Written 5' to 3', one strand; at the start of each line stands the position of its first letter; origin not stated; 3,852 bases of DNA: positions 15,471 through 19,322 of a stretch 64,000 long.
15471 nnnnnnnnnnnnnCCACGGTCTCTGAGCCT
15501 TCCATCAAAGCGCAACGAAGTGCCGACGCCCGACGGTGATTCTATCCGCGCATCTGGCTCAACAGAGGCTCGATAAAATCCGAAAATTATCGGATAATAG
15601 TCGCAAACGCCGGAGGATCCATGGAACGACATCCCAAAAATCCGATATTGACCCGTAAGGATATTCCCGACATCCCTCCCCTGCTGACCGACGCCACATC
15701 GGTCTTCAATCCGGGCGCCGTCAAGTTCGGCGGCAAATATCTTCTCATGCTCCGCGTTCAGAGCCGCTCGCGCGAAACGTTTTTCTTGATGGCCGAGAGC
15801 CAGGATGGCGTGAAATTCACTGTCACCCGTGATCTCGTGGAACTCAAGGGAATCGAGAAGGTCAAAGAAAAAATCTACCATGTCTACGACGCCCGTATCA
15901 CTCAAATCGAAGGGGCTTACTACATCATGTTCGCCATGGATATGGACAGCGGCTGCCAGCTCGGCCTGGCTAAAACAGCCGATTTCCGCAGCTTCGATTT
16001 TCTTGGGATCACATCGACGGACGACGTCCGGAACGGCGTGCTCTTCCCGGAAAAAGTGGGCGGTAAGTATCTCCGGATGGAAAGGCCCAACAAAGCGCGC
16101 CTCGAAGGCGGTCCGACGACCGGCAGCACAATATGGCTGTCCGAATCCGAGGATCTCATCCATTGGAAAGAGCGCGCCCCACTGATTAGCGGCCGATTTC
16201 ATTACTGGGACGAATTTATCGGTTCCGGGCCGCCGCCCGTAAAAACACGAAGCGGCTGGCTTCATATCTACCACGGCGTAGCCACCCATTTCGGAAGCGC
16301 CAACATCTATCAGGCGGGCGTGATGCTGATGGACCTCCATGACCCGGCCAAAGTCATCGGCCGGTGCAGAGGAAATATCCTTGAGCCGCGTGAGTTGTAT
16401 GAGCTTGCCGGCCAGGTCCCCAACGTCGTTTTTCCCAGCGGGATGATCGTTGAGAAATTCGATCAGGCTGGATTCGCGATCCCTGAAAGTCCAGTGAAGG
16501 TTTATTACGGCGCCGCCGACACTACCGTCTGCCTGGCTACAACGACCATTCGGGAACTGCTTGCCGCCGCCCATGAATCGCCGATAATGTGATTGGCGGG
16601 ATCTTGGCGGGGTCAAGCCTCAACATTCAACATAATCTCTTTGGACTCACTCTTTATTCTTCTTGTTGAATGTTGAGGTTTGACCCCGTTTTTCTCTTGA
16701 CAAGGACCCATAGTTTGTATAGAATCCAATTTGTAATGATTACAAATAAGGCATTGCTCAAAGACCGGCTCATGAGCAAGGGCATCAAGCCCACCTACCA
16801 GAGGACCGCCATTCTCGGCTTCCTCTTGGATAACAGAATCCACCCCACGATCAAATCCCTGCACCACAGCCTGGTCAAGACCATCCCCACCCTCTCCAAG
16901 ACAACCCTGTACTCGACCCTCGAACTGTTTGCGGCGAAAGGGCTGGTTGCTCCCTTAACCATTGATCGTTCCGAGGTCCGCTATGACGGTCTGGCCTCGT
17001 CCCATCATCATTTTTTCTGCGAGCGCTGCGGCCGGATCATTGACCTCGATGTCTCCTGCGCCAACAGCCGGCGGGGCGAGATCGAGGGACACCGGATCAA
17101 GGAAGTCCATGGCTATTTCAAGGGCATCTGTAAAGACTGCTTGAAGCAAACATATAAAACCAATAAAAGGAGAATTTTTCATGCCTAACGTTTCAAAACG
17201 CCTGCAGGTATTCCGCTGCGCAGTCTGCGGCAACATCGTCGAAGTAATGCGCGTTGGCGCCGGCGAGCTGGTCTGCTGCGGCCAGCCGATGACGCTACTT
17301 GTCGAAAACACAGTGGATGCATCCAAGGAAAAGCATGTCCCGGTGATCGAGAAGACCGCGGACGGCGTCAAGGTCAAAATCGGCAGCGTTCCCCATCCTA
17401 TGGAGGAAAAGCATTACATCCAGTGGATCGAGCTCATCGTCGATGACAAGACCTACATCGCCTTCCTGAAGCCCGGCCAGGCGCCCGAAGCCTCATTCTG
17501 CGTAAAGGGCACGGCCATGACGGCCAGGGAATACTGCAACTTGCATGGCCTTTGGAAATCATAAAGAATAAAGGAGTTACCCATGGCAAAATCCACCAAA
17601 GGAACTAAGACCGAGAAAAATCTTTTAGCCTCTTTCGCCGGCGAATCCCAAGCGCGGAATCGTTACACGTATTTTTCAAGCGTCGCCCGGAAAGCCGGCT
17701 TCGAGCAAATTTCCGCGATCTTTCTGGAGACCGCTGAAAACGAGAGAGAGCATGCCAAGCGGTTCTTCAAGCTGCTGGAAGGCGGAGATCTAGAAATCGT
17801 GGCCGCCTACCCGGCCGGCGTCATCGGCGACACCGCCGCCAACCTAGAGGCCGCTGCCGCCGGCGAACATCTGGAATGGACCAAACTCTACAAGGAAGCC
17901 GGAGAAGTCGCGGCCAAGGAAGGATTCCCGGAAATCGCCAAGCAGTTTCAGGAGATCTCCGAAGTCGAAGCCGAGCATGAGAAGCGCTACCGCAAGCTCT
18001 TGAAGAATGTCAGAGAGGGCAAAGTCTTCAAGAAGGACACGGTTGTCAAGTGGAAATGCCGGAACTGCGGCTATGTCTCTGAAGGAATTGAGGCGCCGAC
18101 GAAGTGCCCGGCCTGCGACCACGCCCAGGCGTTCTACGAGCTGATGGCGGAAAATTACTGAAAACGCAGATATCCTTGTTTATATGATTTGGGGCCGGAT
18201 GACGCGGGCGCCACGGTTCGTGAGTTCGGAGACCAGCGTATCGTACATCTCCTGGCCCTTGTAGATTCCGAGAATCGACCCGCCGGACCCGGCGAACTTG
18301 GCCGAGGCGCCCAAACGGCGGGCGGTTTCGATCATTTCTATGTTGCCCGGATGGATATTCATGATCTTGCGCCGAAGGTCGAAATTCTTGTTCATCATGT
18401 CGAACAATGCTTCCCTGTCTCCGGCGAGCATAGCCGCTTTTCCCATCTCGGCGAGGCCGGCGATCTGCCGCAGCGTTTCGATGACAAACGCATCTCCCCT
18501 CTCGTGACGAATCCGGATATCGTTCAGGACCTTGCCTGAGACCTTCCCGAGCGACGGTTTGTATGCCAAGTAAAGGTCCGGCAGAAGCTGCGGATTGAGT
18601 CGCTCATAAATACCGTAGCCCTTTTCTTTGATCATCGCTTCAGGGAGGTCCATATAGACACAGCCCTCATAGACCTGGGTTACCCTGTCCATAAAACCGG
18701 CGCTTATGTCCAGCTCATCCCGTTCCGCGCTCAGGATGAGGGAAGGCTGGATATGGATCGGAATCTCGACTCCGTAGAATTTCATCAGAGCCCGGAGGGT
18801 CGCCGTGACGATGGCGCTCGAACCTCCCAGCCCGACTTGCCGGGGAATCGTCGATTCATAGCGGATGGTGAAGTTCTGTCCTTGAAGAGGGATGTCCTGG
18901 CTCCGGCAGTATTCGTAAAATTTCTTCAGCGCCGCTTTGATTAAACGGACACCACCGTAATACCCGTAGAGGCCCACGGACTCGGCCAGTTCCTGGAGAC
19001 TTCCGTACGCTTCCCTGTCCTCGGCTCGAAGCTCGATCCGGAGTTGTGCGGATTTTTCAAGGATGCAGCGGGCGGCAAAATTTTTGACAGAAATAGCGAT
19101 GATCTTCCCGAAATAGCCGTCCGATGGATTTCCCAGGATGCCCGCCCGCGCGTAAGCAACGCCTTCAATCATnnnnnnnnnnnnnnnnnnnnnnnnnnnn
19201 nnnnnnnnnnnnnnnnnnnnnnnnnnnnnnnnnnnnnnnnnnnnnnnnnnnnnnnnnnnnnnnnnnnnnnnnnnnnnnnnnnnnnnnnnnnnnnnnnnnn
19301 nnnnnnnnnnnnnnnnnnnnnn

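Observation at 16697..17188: Perfect PerR-box-like palindrome overlapping the start codon of a leaderless Fur-family gene heading a dfx-rbr operon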

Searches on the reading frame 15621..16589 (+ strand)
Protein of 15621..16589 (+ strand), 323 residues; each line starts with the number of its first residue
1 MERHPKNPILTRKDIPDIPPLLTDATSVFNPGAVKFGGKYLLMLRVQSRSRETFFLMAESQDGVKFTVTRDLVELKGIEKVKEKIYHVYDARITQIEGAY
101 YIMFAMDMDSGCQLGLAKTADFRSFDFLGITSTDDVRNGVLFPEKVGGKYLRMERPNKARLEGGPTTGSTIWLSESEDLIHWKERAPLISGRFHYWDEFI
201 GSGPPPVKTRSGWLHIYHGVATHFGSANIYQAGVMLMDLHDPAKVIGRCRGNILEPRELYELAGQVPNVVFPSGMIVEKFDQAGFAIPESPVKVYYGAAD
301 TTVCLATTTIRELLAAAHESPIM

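Call 5: search_protein_families(library=pfam, proteins=[window:15621-16589:+])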
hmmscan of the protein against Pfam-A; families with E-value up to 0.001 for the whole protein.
window:15621-16589:+ (323 aa): 1 family
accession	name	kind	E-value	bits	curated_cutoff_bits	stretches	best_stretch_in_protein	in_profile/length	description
PF04041.19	Glyco_hydro_130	-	9.1e-49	166.6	26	1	2-316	3-317/320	beta-1,4-mannooligosaccharide phosphorylase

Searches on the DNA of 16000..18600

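Call 30: search_rna_families(source=window, start=16000, end=18600, threshold=evalue, max_evalue=1)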
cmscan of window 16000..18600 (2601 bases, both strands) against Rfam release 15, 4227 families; matches with E-value up to 1: 4.
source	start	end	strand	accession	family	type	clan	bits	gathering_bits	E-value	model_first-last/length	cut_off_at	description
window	16608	16688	+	RF03743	MIR7696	Gene; miRNA;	-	38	83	4.3e-05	1-88/88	no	MIR7696 microRNA precursor family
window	16607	16693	-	RF03498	mir-3145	Gene; miRNA;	-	36.8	98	4.3e-05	1-84/84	no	mir-3145 microRNA precursor family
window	16603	16693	+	RF03498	mir-3145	Gene; miRNA;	-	36.1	98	6.5e-05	1-84/84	no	mir-3145 microRNA precursor family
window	16603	16689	+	RF00696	mir-203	Gene; miRNA;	-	19.2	65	0.59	1-80/80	no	mir-203 microRNA precursor family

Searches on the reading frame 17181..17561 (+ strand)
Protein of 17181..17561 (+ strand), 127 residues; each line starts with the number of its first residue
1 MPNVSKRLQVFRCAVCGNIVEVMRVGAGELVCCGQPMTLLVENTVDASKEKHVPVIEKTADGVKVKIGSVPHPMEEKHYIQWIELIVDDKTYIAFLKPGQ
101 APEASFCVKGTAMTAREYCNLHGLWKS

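Call 5: search_protein_families(library=pfam, proteins=[window:17181-17561:+])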
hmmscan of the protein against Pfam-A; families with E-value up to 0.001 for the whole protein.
window:17181-17561:+ (127 aa): 2 families
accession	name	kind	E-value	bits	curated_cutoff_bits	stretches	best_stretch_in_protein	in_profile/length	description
PF01880.24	Desulfoferrodox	-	1.5e-23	83.6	22.2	1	45-126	2-96/98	Desulfoferrodoxin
PF06397.17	Desulfoferrod_N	-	1.8e-19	69.5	23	1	5-40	1-36/36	Desulfoferrodoxin, N-terminal domain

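Call 6: search_protein_families(library=ncbifam, proteins=[window:17181-17561:+], max_evalue=0.001)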
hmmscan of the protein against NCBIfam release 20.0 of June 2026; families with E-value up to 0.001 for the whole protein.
window:17181-17561:+ (127 aa): 3 families
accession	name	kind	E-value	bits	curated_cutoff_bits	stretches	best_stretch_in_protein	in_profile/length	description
TIGR00320.1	dfx_rbo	equivalog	4.3e-63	211.1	146.9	1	5-127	2-124/125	desulfoferrodoxin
TIGR00332.1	neela_ferrous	domain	6.4e-27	94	61.9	1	44-126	2-99/107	desulfoferrodoxin ferrous iron-binding domain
TIGR00319.1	desulf_FeS4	domain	1.2e-16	60.1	36.05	1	7-37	4-34/34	desulfoferrodoxin FeS4 iron-binding domain-containing protein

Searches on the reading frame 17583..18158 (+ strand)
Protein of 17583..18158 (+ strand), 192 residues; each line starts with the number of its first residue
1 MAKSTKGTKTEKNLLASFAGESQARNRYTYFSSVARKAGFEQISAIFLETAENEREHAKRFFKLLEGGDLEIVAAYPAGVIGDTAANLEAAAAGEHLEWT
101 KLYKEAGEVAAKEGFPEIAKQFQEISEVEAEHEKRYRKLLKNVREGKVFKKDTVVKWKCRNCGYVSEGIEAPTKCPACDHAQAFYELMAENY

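Call 5: search_protein_families(library=pfam, proteins=[window:17583-18158:+])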
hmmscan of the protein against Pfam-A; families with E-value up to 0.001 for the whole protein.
window:17583-18158:+ (192 aa): 5 families
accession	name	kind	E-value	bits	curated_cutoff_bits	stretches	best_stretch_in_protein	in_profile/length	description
PF02915.23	Rubrerythrin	-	3.1e-30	105.8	22.8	1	12-140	1-137/137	Rubrerythrin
PF21349.2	RUBY_RBDX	-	6.4e-12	45.1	26.5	1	157-186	1-30/30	Rubrerythrin, rubredoxin-like domain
PF00210.30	Ferritin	-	3.9e-11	43.5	24.5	1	13-144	3-140/142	Ferritin-like domain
PF23458.2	DUF7130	-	5.6e-06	26.6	35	1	125-182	24-80/89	Domain of unknown function (DUF7130)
PF23470.1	Zn_ribbon_PF0610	-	0.00082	19.5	26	0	158-178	3-24/39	PF0610 rubredoxin-like zinc beta-ribbon domain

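Call 6: search_protein_families(library=ncbifam, proteins=[window:17583-18158:+], max_evalue=0.001)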
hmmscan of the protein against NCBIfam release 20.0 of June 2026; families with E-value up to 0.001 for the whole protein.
window:17583-18158:+ (192 aa): 4 families
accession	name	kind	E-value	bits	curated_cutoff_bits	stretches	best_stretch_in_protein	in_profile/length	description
NF045767.1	RuberyRbr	equivalog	6.4e-87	290.6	200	1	3-192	2-194/194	rubrerythrin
NF045783.1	Nigrythrn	equivalog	1.4e-16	61.2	340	1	5-183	24-197/202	nigerythrin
NF045720.1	rubredox_RCKP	subfamily_domain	5.5e-07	29.1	45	1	157-184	4-31/34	RCKP-type rubredoxin-like domain-containing protein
NF045676.1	FeExpMbfA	equivalog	0.00063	19.3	450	0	96-142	20-65/318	iron exporter MbfA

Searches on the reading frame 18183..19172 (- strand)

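Call 5: search_protein_families(library=pfam, proteins=[window:18183-19172:-])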
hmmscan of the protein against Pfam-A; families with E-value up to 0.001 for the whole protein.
window:18183-19172:- (330 aa): 2 families
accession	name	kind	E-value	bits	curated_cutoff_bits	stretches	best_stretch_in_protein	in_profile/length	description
PF00288.32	GHMP_kinases_N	-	1.7e-12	47.9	22.3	1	77-170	2-87/87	GHMP kinases N terminal domain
PF08544.19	GHMP_kinases_C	-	1.3e-05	26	21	1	246-308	3-70/85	GHMP kinases C terminal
